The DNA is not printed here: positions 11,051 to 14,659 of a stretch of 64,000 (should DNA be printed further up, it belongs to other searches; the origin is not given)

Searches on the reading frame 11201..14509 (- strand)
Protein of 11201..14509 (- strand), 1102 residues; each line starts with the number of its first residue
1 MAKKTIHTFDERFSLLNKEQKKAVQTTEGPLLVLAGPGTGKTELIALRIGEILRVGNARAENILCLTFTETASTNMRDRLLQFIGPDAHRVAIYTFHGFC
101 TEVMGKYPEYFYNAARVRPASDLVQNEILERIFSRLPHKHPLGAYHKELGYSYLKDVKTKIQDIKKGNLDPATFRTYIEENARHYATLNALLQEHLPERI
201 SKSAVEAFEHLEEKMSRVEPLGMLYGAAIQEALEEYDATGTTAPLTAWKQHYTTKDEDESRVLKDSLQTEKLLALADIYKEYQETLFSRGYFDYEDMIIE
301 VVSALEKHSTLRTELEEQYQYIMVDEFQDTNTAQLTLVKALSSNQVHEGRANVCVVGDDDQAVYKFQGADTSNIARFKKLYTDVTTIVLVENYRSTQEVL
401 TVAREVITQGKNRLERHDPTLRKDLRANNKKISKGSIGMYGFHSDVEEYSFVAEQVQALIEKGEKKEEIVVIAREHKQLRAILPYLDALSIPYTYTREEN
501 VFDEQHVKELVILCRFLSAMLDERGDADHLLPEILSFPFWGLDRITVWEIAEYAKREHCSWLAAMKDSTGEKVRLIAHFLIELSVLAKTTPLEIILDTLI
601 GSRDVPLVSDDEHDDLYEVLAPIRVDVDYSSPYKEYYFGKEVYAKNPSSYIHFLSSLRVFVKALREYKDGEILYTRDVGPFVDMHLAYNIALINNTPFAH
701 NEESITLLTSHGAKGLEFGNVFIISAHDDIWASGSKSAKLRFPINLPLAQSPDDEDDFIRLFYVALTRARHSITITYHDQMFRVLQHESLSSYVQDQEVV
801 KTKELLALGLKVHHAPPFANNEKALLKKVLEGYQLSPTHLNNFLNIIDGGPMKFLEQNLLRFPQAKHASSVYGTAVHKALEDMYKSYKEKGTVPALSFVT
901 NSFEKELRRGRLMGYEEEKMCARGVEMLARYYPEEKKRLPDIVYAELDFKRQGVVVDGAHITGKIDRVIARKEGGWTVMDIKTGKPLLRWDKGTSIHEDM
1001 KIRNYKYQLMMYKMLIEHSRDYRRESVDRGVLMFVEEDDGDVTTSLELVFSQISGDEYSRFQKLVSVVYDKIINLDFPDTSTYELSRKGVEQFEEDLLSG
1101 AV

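Call 48: search_protein_families(library=pfam, proteins=[window:11201-14509:-], max_evalue=0.00001)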
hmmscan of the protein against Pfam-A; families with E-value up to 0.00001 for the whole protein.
window:11201-14509:- (1102 aa): 6 families
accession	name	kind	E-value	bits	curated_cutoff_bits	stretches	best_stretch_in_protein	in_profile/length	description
PF00580.27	UvrD-helicase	-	3e-63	214.5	23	1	16-381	1-270/271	UvrD/REP helicase N-terminal domain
PF13361.12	UvrD_C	-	1.2e-34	120.7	25.6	1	387-779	1-349/350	UvrD-like helicase C-terminal domain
PF13245.12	AAA_19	-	4.9e-20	72.5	25.1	1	20-366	1-133/134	AAA domain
PF12705.13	PDDEXK_1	-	1.1e-18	68.5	22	1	834-1080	1-232/247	PD-(D/E)XK nuclease superfamily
PF13538.12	UvrD_C_2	-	9.7e-08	32.2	27.4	0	751-773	27-49/52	UvrD-like helicase C-terminal domain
PF01443.25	Viral_helicase1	-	9.6e-06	26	21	0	681-775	159-226/228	Viral superfamily 1 RNA helicase core domain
